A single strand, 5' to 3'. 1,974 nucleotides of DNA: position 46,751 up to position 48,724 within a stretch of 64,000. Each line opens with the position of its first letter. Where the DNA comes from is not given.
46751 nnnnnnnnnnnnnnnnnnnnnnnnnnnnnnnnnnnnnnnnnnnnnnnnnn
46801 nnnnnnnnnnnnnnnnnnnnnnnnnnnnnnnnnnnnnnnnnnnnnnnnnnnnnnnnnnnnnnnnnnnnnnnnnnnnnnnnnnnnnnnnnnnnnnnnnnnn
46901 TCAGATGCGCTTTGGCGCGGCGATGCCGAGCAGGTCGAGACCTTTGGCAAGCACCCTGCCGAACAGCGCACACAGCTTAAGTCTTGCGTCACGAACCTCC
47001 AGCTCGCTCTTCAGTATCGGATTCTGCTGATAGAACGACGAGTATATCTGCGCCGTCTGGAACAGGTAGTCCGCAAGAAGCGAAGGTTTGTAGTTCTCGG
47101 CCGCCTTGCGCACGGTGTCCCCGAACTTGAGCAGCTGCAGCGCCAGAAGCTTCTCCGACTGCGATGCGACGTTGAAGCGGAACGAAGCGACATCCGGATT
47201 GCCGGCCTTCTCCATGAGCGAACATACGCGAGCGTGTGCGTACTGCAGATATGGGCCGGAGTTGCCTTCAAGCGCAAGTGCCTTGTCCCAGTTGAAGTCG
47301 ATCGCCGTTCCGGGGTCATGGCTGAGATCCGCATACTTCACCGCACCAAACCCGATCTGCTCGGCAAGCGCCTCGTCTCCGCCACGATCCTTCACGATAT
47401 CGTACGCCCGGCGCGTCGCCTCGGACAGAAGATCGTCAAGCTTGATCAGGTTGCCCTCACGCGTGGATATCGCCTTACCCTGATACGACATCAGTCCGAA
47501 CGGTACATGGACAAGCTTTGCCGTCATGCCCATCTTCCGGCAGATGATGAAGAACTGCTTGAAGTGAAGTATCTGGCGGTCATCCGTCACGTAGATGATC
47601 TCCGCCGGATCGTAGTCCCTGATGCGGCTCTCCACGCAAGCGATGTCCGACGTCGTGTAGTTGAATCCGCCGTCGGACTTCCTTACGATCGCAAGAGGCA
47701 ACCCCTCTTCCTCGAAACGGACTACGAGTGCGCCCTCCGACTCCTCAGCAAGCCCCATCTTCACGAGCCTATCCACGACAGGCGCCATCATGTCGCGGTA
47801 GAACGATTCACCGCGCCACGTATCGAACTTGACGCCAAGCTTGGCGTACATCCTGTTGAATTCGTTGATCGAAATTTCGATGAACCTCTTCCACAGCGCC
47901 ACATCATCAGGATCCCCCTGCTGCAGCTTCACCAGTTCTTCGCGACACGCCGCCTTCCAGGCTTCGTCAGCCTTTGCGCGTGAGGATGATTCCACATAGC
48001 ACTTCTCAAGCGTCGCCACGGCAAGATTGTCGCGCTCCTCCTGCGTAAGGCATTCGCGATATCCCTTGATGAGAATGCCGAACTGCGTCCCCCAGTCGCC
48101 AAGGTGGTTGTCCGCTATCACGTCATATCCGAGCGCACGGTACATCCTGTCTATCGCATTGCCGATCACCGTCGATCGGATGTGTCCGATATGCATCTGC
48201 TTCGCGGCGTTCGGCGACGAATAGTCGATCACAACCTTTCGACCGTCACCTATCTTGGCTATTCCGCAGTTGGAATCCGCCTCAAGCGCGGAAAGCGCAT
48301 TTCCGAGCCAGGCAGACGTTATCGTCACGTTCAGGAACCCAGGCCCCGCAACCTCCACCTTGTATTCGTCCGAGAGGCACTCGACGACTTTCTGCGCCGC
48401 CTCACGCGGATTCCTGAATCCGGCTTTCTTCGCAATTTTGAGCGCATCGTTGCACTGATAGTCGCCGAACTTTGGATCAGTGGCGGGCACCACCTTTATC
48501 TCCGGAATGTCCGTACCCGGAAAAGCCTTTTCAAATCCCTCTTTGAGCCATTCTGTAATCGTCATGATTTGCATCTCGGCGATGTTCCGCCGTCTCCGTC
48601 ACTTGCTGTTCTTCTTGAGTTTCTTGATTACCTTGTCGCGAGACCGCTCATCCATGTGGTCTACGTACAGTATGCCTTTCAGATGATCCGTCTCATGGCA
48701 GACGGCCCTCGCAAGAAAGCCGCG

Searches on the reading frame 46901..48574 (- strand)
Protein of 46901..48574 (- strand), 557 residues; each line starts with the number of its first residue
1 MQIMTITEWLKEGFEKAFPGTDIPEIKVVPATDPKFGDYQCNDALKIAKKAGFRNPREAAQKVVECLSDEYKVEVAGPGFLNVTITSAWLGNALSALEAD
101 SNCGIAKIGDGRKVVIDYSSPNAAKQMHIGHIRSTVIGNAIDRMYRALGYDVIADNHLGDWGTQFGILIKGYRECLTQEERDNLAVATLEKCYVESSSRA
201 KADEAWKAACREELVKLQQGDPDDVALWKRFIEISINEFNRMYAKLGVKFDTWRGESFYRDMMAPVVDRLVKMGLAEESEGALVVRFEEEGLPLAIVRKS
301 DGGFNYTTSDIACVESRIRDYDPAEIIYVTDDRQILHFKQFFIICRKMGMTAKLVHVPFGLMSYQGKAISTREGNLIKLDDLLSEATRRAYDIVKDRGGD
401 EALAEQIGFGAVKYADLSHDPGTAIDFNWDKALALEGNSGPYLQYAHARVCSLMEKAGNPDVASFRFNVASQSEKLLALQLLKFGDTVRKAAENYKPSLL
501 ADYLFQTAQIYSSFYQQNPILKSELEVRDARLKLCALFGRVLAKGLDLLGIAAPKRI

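Call 67: search_protein_families(library=pfam, proteins=[window:46901-48574:-], max_evalue=0.001)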
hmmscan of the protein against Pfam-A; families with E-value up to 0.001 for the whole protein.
window:46901-48574:- (557 aa): 4 families
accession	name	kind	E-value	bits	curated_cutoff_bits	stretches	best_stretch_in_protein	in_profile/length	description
PF00750.26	tRNA-synt_1d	-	5.8e-94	315.3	23.3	1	105-429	13-349/349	tRNA synthetases class I (R), catalytic domain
PF05746.21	DALR_1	-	3.7e-31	108.1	22.3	1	443-557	1-117/117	DALR anticodon binding domain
PF03485.21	Arg_tRNA_synt_N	-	4.6e-17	62.8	21.5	1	6-85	3-85/85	Arginyl tRNA synthetase N terminal domain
PF01406.26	tRNA-synt_1e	-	0.00083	19.2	27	0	112-282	8-128/301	tRNA synthetases class I (C) catalytic domain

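Call 68: find_related_loci(query=window:46901-48574:-, collection=metagenome_contigs, flank=10000)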
Query window:46901-48574:- (557 aa) in metagenome_contigs; peptide patterns used: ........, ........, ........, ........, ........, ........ (x = any residue, [..] = any of these).
600 stretches matched a pattern (row limit reached: there are more); 454 encode a relative of the query (tblastn E <= 1e-3); the best 80 are kept; 80 distinct loci.
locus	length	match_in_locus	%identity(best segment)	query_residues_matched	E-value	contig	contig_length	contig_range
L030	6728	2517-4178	91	4-557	0e+0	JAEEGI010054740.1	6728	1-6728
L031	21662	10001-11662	91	4-557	0e+0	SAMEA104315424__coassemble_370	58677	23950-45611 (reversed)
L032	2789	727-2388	90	4-557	0e+0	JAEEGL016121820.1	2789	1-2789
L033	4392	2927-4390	90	4-491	0e+0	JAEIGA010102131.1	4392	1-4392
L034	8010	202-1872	74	1-557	0e+0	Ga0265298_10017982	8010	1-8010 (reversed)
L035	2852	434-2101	74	4-557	0e+0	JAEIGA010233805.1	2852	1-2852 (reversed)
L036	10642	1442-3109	74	4-557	0e+0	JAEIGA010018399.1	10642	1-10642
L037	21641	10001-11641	75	9-551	0e+0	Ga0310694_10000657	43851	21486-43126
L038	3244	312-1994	73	1-557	0e+0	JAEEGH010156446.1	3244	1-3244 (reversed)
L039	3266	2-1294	93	127-557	0e+0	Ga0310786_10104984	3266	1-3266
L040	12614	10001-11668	74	1-557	0e+0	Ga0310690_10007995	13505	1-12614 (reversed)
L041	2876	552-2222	73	4-557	0e+0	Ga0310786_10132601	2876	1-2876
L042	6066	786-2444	74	4-557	0e+0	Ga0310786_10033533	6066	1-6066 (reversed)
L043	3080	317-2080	69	1-557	0e+0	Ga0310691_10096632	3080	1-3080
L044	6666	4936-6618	72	5-557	0e+0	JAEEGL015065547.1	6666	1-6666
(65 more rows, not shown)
